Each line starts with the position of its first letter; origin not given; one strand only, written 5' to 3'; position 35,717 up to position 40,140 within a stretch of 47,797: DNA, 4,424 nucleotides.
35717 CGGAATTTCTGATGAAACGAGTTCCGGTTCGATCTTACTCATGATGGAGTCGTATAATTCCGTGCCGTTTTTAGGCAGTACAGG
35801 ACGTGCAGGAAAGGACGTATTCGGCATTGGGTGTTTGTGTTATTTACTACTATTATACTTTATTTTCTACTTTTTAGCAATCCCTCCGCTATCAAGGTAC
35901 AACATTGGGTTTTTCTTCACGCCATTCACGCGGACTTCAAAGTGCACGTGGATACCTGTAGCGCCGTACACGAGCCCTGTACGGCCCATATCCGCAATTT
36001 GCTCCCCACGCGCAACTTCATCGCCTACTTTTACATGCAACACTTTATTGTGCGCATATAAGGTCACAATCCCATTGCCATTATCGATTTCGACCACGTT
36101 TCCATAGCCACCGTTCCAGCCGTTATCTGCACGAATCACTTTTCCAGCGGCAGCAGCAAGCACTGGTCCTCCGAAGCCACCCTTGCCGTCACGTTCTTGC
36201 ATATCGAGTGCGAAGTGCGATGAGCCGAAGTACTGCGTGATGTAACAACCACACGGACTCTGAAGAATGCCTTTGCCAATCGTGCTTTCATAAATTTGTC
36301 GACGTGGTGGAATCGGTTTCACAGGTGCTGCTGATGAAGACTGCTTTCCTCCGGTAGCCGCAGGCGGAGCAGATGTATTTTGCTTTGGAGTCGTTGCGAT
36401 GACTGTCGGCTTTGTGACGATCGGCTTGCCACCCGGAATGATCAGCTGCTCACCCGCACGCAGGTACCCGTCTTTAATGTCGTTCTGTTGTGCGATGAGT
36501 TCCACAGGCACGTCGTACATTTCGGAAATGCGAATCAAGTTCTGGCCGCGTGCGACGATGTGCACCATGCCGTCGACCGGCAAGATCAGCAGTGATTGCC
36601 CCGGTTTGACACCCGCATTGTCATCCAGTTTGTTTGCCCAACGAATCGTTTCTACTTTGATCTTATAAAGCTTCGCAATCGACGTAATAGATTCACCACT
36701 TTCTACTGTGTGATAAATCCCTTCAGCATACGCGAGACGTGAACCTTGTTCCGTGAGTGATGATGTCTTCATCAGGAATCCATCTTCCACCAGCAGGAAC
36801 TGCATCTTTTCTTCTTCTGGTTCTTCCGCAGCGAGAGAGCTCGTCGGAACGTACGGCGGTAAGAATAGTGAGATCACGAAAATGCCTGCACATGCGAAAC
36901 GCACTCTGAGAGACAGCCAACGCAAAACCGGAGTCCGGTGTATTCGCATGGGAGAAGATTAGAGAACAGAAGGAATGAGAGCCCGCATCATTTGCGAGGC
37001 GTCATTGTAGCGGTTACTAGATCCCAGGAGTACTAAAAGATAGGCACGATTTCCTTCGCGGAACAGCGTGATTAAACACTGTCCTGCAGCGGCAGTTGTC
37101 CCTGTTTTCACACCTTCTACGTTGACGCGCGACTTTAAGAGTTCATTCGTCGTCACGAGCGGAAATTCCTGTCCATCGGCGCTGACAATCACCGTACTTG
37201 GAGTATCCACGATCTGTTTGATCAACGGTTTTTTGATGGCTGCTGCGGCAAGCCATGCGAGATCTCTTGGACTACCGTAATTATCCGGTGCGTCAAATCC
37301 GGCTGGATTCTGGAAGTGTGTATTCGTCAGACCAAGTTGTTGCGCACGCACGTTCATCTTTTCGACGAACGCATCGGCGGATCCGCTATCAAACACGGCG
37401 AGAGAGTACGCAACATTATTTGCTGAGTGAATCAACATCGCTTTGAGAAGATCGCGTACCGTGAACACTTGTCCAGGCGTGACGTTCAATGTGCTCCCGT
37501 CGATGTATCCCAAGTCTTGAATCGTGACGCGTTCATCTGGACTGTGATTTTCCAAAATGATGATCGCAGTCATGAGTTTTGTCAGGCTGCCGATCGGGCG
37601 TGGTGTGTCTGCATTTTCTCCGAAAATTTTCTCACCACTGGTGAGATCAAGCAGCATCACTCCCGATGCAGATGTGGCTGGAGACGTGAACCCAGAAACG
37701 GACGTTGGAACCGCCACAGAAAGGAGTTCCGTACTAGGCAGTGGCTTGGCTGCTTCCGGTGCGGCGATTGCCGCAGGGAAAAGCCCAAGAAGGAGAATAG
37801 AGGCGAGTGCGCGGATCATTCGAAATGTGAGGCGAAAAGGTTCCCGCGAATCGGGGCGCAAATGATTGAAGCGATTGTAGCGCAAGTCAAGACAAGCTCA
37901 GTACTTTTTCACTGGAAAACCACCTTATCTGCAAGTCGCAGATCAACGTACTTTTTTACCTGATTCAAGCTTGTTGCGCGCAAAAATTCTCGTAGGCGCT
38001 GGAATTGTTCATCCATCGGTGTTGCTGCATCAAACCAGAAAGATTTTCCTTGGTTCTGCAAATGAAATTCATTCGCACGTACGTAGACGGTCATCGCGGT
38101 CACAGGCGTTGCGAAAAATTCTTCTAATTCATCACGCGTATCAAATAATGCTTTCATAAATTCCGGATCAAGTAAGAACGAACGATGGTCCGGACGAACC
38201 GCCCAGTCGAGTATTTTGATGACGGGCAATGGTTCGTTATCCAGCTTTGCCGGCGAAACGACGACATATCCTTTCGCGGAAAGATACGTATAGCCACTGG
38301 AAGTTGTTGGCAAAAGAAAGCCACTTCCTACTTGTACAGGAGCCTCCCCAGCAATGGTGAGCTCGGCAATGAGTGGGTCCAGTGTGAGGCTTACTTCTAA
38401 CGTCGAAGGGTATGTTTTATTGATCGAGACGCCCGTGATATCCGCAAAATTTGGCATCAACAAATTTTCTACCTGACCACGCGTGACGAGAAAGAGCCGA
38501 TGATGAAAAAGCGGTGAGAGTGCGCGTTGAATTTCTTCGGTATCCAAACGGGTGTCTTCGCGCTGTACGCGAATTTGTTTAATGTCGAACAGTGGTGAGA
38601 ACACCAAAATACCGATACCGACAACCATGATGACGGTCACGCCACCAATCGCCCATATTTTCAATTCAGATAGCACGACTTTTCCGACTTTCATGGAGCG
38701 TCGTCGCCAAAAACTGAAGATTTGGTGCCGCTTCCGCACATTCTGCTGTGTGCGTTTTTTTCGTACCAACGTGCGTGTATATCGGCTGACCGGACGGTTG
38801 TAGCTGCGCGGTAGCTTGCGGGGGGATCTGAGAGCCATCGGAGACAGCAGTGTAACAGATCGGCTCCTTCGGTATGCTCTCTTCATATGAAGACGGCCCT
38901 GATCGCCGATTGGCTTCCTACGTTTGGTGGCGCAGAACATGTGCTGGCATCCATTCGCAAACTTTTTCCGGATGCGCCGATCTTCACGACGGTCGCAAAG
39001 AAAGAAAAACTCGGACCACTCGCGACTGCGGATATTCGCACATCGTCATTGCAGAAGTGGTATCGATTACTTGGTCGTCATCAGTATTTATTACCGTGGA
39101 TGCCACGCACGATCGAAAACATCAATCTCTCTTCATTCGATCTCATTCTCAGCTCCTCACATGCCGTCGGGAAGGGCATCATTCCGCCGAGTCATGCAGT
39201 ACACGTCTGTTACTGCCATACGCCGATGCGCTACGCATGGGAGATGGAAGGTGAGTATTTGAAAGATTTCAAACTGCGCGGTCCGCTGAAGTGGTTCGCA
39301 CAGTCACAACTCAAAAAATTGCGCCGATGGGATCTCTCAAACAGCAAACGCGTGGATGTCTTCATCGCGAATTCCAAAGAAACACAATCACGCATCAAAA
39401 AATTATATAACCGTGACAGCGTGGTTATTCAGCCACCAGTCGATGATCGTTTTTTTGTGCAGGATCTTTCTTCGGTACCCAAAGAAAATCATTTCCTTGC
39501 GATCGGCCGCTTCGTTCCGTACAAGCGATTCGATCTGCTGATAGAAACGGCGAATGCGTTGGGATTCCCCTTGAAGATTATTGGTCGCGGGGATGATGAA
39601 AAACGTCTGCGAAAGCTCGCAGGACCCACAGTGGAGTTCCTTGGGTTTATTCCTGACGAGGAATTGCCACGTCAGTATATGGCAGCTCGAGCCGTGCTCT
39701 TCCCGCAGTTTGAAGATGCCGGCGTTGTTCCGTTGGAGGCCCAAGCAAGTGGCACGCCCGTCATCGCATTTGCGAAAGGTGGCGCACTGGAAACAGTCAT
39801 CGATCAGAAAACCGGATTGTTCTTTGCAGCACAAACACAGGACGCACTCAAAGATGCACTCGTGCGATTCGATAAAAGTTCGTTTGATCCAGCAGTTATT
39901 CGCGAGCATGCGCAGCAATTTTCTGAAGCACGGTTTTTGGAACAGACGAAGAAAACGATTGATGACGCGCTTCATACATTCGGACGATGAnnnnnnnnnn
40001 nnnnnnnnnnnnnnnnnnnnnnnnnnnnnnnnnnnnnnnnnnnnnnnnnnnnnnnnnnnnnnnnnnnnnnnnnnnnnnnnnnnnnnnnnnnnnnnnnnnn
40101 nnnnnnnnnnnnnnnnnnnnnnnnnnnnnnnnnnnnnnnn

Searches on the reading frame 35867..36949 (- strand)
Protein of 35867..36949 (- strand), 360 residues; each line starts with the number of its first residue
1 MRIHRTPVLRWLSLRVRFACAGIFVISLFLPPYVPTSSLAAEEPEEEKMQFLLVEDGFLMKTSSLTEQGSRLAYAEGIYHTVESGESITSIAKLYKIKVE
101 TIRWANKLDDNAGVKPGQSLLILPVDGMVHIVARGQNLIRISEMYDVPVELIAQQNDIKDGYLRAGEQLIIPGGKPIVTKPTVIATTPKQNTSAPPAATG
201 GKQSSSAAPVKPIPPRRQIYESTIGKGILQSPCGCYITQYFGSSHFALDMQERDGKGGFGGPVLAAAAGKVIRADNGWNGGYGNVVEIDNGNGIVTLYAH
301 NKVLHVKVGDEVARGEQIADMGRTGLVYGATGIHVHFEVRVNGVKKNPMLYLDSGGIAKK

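Call 50: search_protein_families(library=pfam, proteins=[window:35867-36949:-], max_evalue=0.001)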
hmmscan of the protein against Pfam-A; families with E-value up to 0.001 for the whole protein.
window:35867-36949:- (360 aa): 4 families
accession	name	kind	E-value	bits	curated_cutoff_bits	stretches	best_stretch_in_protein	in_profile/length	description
PF01551.29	Peptidase_M23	-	6.6e-25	87.6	28.7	1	260-348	13-96/96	Peptidase family M23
PF01476.26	LysM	-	8.1e-20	70.9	20.9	2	80-122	1-42/43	LysM domain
PF23446.1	LysM1_NFP_LYK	-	1.7e-05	26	36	0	86-122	16-53/60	NFP/LYK LysM1 domain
PF23473.1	LysM3_LYK4_5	-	0.00018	21.9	29.3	0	82-112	7-37/48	LYK4/5 LysM3 domain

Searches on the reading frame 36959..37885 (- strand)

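Call 50: search_protein_families(library=pfam, proteins=[window:36959-37885:-], max_evalue=0.001)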
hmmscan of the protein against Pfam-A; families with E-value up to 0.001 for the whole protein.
window:36959-37885:- (308 aa): 2 families
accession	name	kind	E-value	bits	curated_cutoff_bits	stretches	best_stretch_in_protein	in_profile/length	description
PF00768.25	Peptidase_S11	-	2.1e-49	168.6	27.6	1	68-290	7-238/239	D-alanyl-D-alanine carboxypeptidase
PF13354.11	Beta-lactamase2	-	1.9e-12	47.4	22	1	75-215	1-145/214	Beta-lactamase enzyme family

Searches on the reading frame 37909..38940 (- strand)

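Call 51: search_protein_families(library=pfam, proteins=[window:37909-38940:-], max_evalue=0.001)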
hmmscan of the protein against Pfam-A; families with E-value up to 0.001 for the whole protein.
window:37909-38940:- (343 aa): 1 family
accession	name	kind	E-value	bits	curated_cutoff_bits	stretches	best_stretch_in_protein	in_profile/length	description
PF08478.15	POTRA_1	-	2e-05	25.2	23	1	118-186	1-67/69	POTRA domain, FtsQ-type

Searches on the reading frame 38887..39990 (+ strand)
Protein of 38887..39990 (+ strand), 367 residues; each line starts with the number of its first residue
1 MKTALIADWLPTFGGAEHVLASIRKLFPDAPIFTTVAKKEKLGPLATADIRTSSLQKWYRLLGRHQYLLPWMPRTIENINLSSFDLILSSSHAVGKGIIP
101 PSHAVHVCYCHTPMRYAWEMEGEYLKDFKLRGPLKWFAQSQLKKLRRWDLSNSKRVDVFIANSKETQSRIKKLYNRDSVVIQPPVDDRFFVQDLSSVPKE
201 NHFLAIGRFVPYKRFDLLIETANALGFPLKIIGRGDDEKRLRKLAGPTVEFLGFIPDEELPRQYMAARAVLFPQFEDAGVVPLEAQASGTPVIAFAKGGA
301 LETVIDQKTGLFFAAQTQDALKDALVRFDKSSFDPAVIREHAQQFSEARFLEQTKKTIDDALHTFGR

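Call 51: search_protein_families(library=pfam, proteins=[window:38887-39990:+], max_evalue=0.001)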
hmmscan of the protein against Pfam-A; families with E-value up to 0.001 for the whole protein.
window:38887-39990:+ (367 aa): 3 families
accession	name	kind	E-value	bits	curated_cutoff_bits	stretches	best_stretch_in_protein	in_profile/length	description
PF00534.26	Glycos_transf_1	-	2.4e-26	92.8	26.4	1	192-332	7-159/172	Glycosyl transferases group 1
PF13692.12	Glyco_trans_1_4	-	3.7e-21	76.3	27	1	201-327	2-138/142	Glycosyl transferases group 1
PF13439.12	Glyco_transf_4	-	1.1e-08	35.8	28.5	1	14-187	2-168/170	Glycosyltransferase Family 4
